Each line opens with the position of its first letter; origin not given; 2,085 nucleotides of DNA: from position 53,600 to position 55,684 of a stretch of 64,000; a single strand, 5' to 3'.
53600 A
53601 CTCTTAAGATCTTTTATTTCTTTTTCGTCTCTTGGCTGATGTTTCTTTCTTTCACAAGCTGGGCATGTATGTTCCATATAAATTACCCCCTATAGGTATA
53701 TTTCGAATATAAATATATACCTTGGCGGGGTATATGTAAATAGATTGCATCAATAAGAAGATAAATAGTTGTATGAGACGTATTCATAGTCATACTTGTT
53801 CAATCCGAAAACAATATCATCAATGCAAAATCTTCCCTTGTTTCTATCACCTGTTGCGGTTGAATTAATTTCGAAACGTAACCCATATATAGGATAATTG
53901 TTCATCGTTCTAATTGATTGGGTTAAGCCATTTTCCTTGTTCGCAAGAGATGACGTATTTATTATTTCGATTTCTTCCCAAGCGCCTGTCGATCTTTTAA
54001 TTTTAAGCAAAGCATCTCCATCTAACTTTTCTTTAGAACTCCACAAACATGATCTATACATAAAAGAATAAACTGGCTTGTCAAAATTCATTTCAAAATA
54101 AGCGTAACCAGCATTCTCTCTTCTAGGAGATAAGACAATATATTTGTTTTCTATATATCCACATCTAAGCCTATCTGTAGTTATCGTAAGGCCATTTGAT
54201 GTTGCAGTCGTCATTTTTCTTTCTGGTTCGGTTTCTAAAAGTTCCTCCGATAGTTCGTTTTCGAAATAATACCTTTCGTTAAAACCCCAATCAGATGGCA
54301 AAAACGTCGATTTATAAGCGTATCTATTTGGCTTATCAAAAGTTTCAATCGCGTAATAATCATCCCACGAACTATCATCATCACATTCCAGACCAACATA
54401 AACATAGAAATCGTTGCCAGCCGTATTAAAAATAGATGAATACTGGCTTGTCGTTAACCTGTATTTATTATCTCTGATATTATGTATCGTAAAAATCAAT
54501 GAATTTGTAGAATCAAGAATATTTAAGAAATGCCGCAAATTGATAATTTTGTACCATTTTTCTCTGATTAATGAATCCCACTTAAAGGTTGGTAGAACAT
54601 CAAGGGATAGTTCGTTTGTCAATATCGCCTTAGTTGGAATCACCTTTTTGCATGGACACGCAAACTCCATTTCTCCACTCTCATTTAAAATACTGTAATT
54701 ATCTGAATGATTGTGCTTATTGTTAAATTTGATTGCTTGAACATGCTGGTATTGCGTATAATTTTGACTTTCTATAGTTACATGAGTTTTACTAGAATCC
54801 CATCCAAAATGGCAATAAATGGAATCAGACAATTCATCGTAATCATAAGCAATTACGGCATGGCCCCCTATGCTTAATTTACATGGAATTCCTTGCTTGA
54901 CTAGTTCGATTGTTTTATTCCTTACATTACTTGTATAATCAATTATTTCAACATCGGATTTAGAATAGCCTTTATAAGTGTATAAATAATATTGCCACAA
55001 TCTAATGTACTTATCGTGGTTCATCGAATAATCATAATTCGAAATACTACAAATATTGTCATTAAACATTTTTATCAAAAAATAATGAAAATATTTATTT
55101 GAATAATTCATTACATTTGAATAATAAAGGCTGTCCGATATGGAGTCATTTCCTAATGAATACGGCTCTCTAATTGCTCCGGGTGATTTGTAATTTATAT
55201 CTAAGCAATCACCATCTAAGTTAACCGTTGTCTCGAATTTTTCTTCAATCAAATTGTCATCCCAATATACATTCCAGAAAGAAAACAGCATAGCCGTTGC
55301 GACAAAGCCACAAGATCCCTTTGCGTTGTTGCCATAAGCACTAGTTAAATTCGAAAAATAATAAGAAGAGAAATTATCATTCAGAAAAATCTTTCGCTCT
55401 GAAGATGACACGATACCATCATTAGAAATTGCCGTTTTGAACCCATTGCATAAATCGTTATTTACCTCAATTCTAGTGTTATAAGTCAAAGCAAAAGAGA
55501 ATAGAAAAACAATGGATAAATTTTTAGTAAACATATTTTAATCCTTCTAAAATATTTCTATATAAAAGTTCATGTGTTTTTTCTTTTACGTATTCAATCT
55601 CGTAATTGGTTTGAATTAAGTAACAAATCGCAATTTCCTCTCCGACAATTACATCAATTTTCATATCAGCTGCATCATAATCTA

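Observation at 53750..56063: Streptopain-like C10 cysteine protease overlapped by an upstream lipoprotein gene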

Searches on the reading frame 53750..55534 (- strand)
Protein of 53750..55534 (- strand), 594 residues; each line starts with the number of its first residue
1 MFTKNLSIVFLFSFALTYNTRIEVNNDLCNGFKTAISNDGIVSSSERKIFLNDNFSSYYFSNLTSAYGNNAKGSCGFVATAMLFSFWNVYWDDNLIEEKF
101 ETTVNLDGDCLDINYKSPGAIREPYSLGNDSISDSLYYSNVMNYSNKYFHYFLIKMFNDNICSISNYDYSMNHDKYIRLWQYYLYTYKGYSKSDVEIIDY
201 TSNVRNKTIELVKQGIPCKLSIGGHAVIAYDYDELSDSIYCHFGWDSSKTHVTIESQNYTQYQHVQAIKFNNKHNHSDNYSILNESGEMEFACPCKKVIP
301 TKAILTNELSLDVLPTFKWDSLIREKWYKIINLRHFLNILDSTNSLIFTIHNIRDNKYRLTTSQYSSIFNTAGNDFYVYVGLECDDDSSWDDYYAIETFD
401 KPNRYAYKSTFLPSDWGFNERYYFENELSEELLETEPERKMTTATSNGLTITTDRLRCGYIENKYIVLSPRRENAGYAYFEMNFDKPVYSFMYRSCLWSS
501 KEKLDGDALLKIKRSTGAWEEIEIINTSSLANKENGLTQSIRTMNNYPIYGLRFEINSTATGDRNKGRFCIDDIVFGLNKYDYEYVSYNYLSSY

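Call 3: search_protein_families(library=pfam, proteins=[window:53750-55534:-], max_evalue=1)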
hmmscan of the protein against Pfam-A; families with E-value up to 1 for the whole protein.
window:53750-55534:- (594 aa): 0 families

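Call 4: search_protein_families(library=ncbifam, proteins=[window:53750-55534:-], max_evalue=1)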
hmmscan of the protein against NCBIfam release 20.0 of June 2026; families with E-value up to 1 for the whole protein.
window:53750-55534:- (594 aa): 1 family
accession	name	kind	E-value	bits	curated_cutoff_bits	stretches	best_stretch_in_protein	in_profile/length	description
NF045837.1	Mplas_Cys_pep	subfamily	1.7e-08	34.7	45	1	65-281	29-229/240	putative cysteine peptidase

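Call 5: find_homologous_proteins(query=window:53750-55534:-)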
Query window:53750-55534:- (594 aa): 139 proteins with E <= 0.001 among 4494 candidates; the best 120 are listed.
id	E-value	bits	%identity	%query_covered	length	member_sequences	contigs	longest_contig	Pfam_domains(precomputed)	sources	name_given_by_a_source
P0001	0.0e+0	1366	100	100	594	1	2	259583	-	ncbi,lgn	-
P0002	5.1e-176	605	53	92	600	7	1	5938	-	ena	-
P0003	1.0e-174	601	49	97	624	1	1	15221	-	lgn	-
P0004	2.2e-174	600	53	90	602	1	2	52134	-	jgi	-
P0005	1.6e-170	587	50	90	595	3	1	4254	-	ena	-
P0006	2.5e-160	553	49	89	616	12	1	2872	PF13529.14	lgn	-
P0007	1.0e-158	548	48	92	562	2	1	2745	-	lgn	-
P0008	1.8e-156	541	48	91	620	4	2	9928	-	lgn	-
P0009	3.7e-154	533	46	93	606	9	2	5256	-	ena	-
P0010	6.5e-152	525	48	91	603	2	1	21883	-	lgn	-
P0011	4.4e-151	523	43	93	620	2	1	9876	-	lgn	-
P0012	9.0e-151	522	43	100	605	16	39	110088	-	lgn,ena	-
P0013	3.9e-150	520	45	93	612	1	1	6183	-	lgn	-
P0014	8.2e-150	518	59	66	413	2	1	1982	-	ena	-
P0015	2.7e-149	517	42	100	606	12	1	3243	-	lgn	-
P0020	5.1e-147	509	45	93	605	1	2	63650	PF13529.14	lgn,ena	-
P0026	9.1e-143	495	44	99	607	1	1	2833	PF13529.14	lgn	-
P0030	4.0e-141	490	47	89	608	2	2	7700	PF13529.14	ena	-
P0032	5.4e-139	483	46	91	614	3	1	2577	PF13529.14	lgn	-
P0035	3.8e-133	463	42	99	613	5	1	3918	PF13529.14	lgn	-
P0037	7.8e-133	462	45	90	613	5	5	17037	PF13529.14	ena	-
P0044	3.9e-131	457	44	89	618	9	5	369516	PF13529.14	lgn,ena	-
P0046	9.8e-131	455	44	91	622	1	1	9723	PF13529.14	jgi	-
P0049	1.6e-129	451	42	98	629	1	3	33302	PF13529.14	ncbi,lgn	-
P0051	1.4e-128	448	42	91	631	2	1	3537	PF13529.14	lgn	-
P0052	2.0e-128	448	42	93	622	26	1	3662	PF13529.14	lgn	-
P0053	6.3e-128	446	43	89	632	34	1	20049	PF13529.14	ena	-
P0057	4.0e-122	427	41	91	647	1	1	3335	PF13529.14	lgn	-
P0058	6.4e-122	426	41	89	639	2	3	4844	PF13529.14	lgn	-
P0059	2.2e-121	425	41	93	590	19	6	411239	PF13529.14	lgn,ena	-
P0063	3.9e-117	411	40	90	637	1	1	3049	PF13529.14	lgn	-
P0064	8.2e-116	406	42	82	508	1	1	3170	PF13529.14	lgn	-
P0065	1.3e-115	406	41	89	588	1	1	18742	PF01640.24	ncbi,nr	ncbi:MAG: C10 family peptidase [Bacilli bacterium]|nr:C10 family peptidase [Bacilli bacterium]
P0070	2.1e-110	388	39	92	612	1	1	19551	PF13529.14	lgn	-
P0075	2.7e-105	372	39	89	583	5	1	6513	PF13529.14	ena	-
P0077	1.1e-102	363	45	65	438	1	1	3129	PF01640.24,PF13529.14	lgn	-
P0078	3.7e-101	358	35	96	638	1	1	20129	PF13529.14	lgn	-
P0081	1.1e-95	340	37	94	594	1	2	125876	PF13529.14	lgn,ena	-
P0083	2.3e-83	299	36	95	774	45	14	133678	-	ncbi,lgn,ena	-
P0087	2.2e-72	263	43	49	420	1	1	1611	PF13529.14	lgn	-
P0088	1.6e-70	257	30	89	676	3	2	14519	PF13529.14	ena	-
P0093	1.0e-62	231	40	51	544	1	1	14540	PF13529.14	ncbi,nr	ncbi:MAG: hypothetical protein J6328_05795 [Bacilli bacterium]|nr:hypothetical protein [Bacilli bact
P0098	9.8e-52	195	30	91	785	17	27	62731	-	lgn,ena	-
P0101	6.6e-50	189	42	47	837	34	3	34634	-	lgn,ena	-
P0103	3.3e-49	186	42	47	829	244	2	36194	-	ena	-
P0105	7.4e-48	182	30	91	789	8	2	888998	-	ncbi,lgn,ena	-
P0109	6.0e-41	159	38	49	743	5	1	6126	-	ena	-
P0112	2.9e-39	153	34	47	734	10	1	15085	-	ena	-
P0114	1.9e-38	151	36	49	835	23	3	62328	-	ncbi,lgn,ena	-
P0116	1.8e-37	148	35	47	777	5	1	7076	PF13529.14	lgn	-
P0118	2.8e-37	147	32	49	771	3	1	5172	PF13529.14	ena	-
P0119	3.0e-37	147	31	53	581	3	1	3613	PF13529.14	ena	-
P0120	3.5e-37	147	33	47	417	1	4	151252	-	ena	-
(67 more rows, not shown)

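Call 6: search_solved_structures(query=window:53750-55534:-, max_evalue=10, show_alignments=3)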
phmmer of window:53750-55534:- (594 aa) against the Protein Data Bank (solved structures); distinct sequences matched with E-value up to 10: 0.

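Call 10: find_encoding_contigs(protein=P0001, flank=10000, max_places=3)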
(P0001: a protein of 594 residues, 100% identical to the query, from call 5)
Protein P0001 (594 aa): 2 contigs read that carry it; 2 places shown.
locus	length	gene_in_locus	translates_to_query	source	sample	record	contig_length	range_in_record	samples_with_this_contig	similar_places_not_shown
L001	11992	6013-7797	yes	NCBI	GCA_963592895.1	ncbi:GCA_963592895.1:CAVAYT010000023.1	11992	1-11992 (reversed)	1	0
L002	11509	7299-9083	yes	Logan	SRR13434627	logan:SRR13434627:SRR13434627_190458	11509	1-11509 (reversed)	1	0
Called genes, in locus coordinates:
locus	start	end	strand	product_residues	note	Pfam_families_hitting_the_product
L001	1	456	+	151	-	?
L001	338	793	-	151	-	-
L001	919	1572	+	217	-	PF00089:Trypsin (faint), PF13365:Trypsin_2 (weak)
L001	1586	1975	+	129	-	-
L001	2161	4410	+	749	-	PF02901:PFL-like, PF01228:Gly_radical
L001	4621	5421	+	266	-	PF02535:Zip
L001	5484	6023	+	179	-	-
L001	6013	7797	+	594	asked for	-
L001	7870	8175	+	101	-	PF02583:Trns_repr_metal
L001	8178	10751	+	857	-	PF00403:HMA, PF00122:E1-E2_ATPase, PF08282:Hydrolase_3 (faint), PF00702:Hydrolase, PF00403:HMA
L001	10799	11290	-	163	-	-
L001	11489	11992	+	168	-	?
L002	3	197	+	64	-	?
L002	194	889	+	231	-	PF00027:cNMP_binding, PF13545:HTH_Crp_2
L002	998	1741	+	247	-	PF13353:Fer4_12, PF04055:Radical_SAM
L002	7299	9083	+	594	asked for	-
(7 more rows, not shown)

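Call 12: search_solved_structures(query=A1, max_evalue=10, show_alignments=3)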
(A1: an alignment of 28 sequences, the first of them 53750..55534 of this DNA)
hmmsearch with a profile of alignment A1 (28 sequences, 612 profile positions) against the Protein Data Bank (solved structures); distinct sequences matched with E-value up to 10: 0.

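Call 14: search_protein_families(library=pfam, alignment_id=A1, max_evalue=1)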
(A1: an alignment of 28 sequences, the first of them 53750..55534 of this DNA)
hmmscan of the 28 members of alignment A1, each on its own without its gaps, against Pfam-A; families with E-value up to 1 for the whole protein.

A. member 1, window:53750-55534:- (594 aa): 0 families

B. families by the number of members that match (of 28 scanned): 11 families
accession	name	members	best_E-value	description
PF13529.12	Peptidase_C39_2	19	1.4e-06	Peptidase_C39 like family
PF01640.23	Peptidase_C10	6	1.6e-06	Peptidase C10 family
PF22721.1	TBP-TOTE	1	0.033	TATA-binding-like protein domain of the TOTE conflict systems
PF14399.12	BtrH_N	1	0.042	Butirosin biosynthesis protein H, N-terminal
PF12385.14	Peptidase_C70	1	0.044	Papain-like cysteine protease AvrRpt2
PF23126.1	DUF7048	1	0.12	Domain of unknown function (DUF7048)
PF15934.10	Yuri_gagarin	1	0.14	Yuri gagarin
PF22068.2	Androglobin_II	1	0.19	Androglobin, domain II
PF10957.13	Spore_Cse60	1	0.25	Sporulation protein Cse60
PF08139.17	LPAM_1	1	0.26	Prokaryotic membrane lipoprotein lipid attachment site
PF15494.11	SRCR_2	1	0.72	Scavenger receptor cysteine-rich domain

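Call 16: find_related_loci(query=A1, collection=genome_contigs, flank=4000)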
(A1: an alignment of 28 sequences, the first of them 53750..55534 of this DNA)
Query A1 (594 aa) in genome_contigs; peptide patterns used: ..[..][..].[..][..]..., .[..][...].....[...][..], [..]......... (x = any residue, [..] = any of these).
142 stretches matched a pattern; 129 encode a relative of the query (tblastn E <= 1e-3); the best 80 are kept; 77 distinct loci.
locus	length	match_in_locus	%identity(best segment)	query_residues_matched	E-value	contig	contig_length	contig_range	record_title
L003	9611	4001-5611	48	49-576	5e-165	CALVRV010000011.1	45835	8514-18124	MAG: uncultured Bacilli bacterium isolate BRZ_RH__bin66 genome assembly, contig: BRZ_RH__NODE_478_length_45835_cov_10.29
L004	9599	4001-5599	47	43-590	6e-160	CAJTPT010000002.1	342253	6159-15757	MAG TPA_asm: uncultured Christensenella sp. isolate MGBC105282 genome assembly, contig: MGBC105282.2, whole genome shotg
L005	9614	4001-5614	47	42-594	2e-159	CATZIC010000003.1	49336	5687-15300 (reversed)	MAG TPA_asm: uncultured Clostridia bacterium isolate ERR9578231_bin.11_MetaWRAP_v1.3_MAG genome assembly, contig: ERZ185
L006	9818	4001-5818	42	1-592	5e-148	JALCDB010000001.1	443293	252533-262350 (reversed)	MAG: Bacilli bacterium isolate UW_MP_BACIL4_1 Ga0455798_00010, whole genome shotgun sequence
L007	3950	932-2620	45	22-576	2e-150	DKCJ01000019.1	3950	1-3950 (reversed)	MAG TPA_asm: Bacillales bacterium UBA6877 UBA6877_contig_633, whole genome shotgun sequence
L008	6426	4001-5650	44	40-576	3e-135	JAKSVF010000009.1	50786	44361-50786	MAG: Bacilli bacterium isolate Horse_feces352 MAG352_9, whole genome shotgun sequence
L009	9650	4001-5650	43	40-576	1e-133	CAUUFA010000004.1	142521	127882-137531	MAG TPA_asm: uncultured Bacilli bacterium isolate ERR10228873_bin.8_MetaWRAP_v1.3_MAG genome assembly, contig: ERZ216596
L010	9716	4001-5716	51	6-576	0e+0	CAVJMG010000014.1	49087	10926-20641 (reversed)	uncultured Bacteroidales bacterium isolate H07654-L1_cleanbin_000028 genome assembly, contig: Spades_H07654-L1_contig_45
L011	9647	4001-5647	44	41-576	5e-135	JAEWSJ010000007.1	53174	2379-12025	MAG: Bacillota bacterium isolate OH_SDB_102 k127_291541, whole genome shotgun sequence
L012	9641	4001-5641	43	49-576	8e-129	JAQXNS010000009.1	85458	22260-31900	MAG: bacterium isolate SUG1359 k141_988476, whole genome shotgun sequence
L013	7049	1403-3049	44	41-576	5e-127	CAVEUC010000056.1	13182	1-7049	Lachnospiraceae bacterium GAM79 isolate H07667-L1_cleanbin_000062 genome assembly, contig: Spades_H07667-L1_contig_4082,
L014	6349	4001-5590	41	49-579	1e-120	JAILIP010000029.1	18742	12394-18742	MAG: Bacilli bacterium isolate RUI153 k141_14817973_flag=0_multi=34.0000_len=18742, whole genome shotgun sequence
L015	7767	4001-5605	42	49-580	3e-119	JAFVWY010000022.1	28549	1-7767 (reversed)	MAG: Bacilli bacterium isolate RGIG5470 Sheep_Colon-5__c947709, whole genome shotgun sequence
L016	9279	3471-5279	43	1-592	1e-153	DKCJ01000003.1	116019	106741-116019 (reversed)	MAG TPA_asm: Bacillales bacterium UBA6877 UBA6877_contig_23, whole genome shotgun sequence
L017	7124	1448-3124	40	55-591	2e-115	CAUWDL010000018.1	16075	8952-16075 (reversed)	MAG: uncultured Bacilli bacterium isolate SRS15957007__bin16 genome assembly, contig: SRS15957007_NODE_1903_length_16075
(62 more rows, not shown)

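Call 21: predict_structure(alignment_id=A1)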
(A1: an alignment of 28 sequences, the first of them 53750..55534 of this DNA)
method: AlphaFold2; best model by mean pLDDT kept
length: 594 residues; sequences in the alignment: 28
mean_pLDDT: 84.5   pTM: 0.76
mean pLDDT of the five models: 84.5, 83.3, 82.0, 81.4, 80.8
residues with pLDDT >= 90: 327; 70-90: 200; 50-70: 18; < 50: 49
segments of 3 or more residues with pLDDT < 50: 1-46, 592-594
pLDDT, mean of each block of 10 residues (from residue 1): 40 31 28 26 53 92 92 93 96 93 85 89 91 93 97 97 87 93 97 96 97 96 94 95 86 91 95 89 85 89 92 93 87 94 94 95 91 91 85 89 90 79 75 79 91 83 76 72 96 90 84 95 89 86 90 87 72 92 79 44
secondary structure, 60 per line:
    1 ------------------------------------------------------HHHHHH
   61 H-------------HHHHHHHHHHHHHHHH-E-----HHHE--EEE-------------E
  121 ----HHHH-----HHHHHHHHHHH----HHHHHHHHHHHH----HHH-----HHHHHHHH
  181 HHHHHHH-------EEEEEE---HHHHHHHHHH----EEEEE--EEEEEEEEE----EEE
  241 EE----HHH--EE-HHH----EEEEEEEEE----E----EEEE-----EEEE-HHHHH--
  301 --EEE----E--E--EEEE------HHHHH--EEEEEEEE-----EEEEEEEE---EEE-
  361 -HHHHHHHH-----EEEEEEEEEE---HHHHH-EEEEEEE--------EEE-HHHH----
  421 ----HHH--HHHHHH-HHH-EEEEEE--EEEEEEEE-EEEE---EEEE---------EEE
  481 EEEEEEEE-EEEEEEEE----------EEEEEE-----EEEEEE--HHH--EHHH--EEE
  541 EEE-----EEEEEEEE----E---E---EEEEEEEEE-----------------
elements in order: H55-61 H75-90 E104-106 H125-128 H134-144 H149-160 H173-187 E195-200 H204-213 E218-222 E225-233 E238-242 E262-270 E280-283 E289-292 H294-298 E303-305 E316-319 H326-330 E333-340 E346-353 E357-359 H362-369 E375-384 H388-392 E394-400 E409-411 H413-416 H430-435 E441-446 E449-456 E458-461 E465-468 E478-488 E490-497 E508-513 E519-524 E538-543 E549-556 E569-577
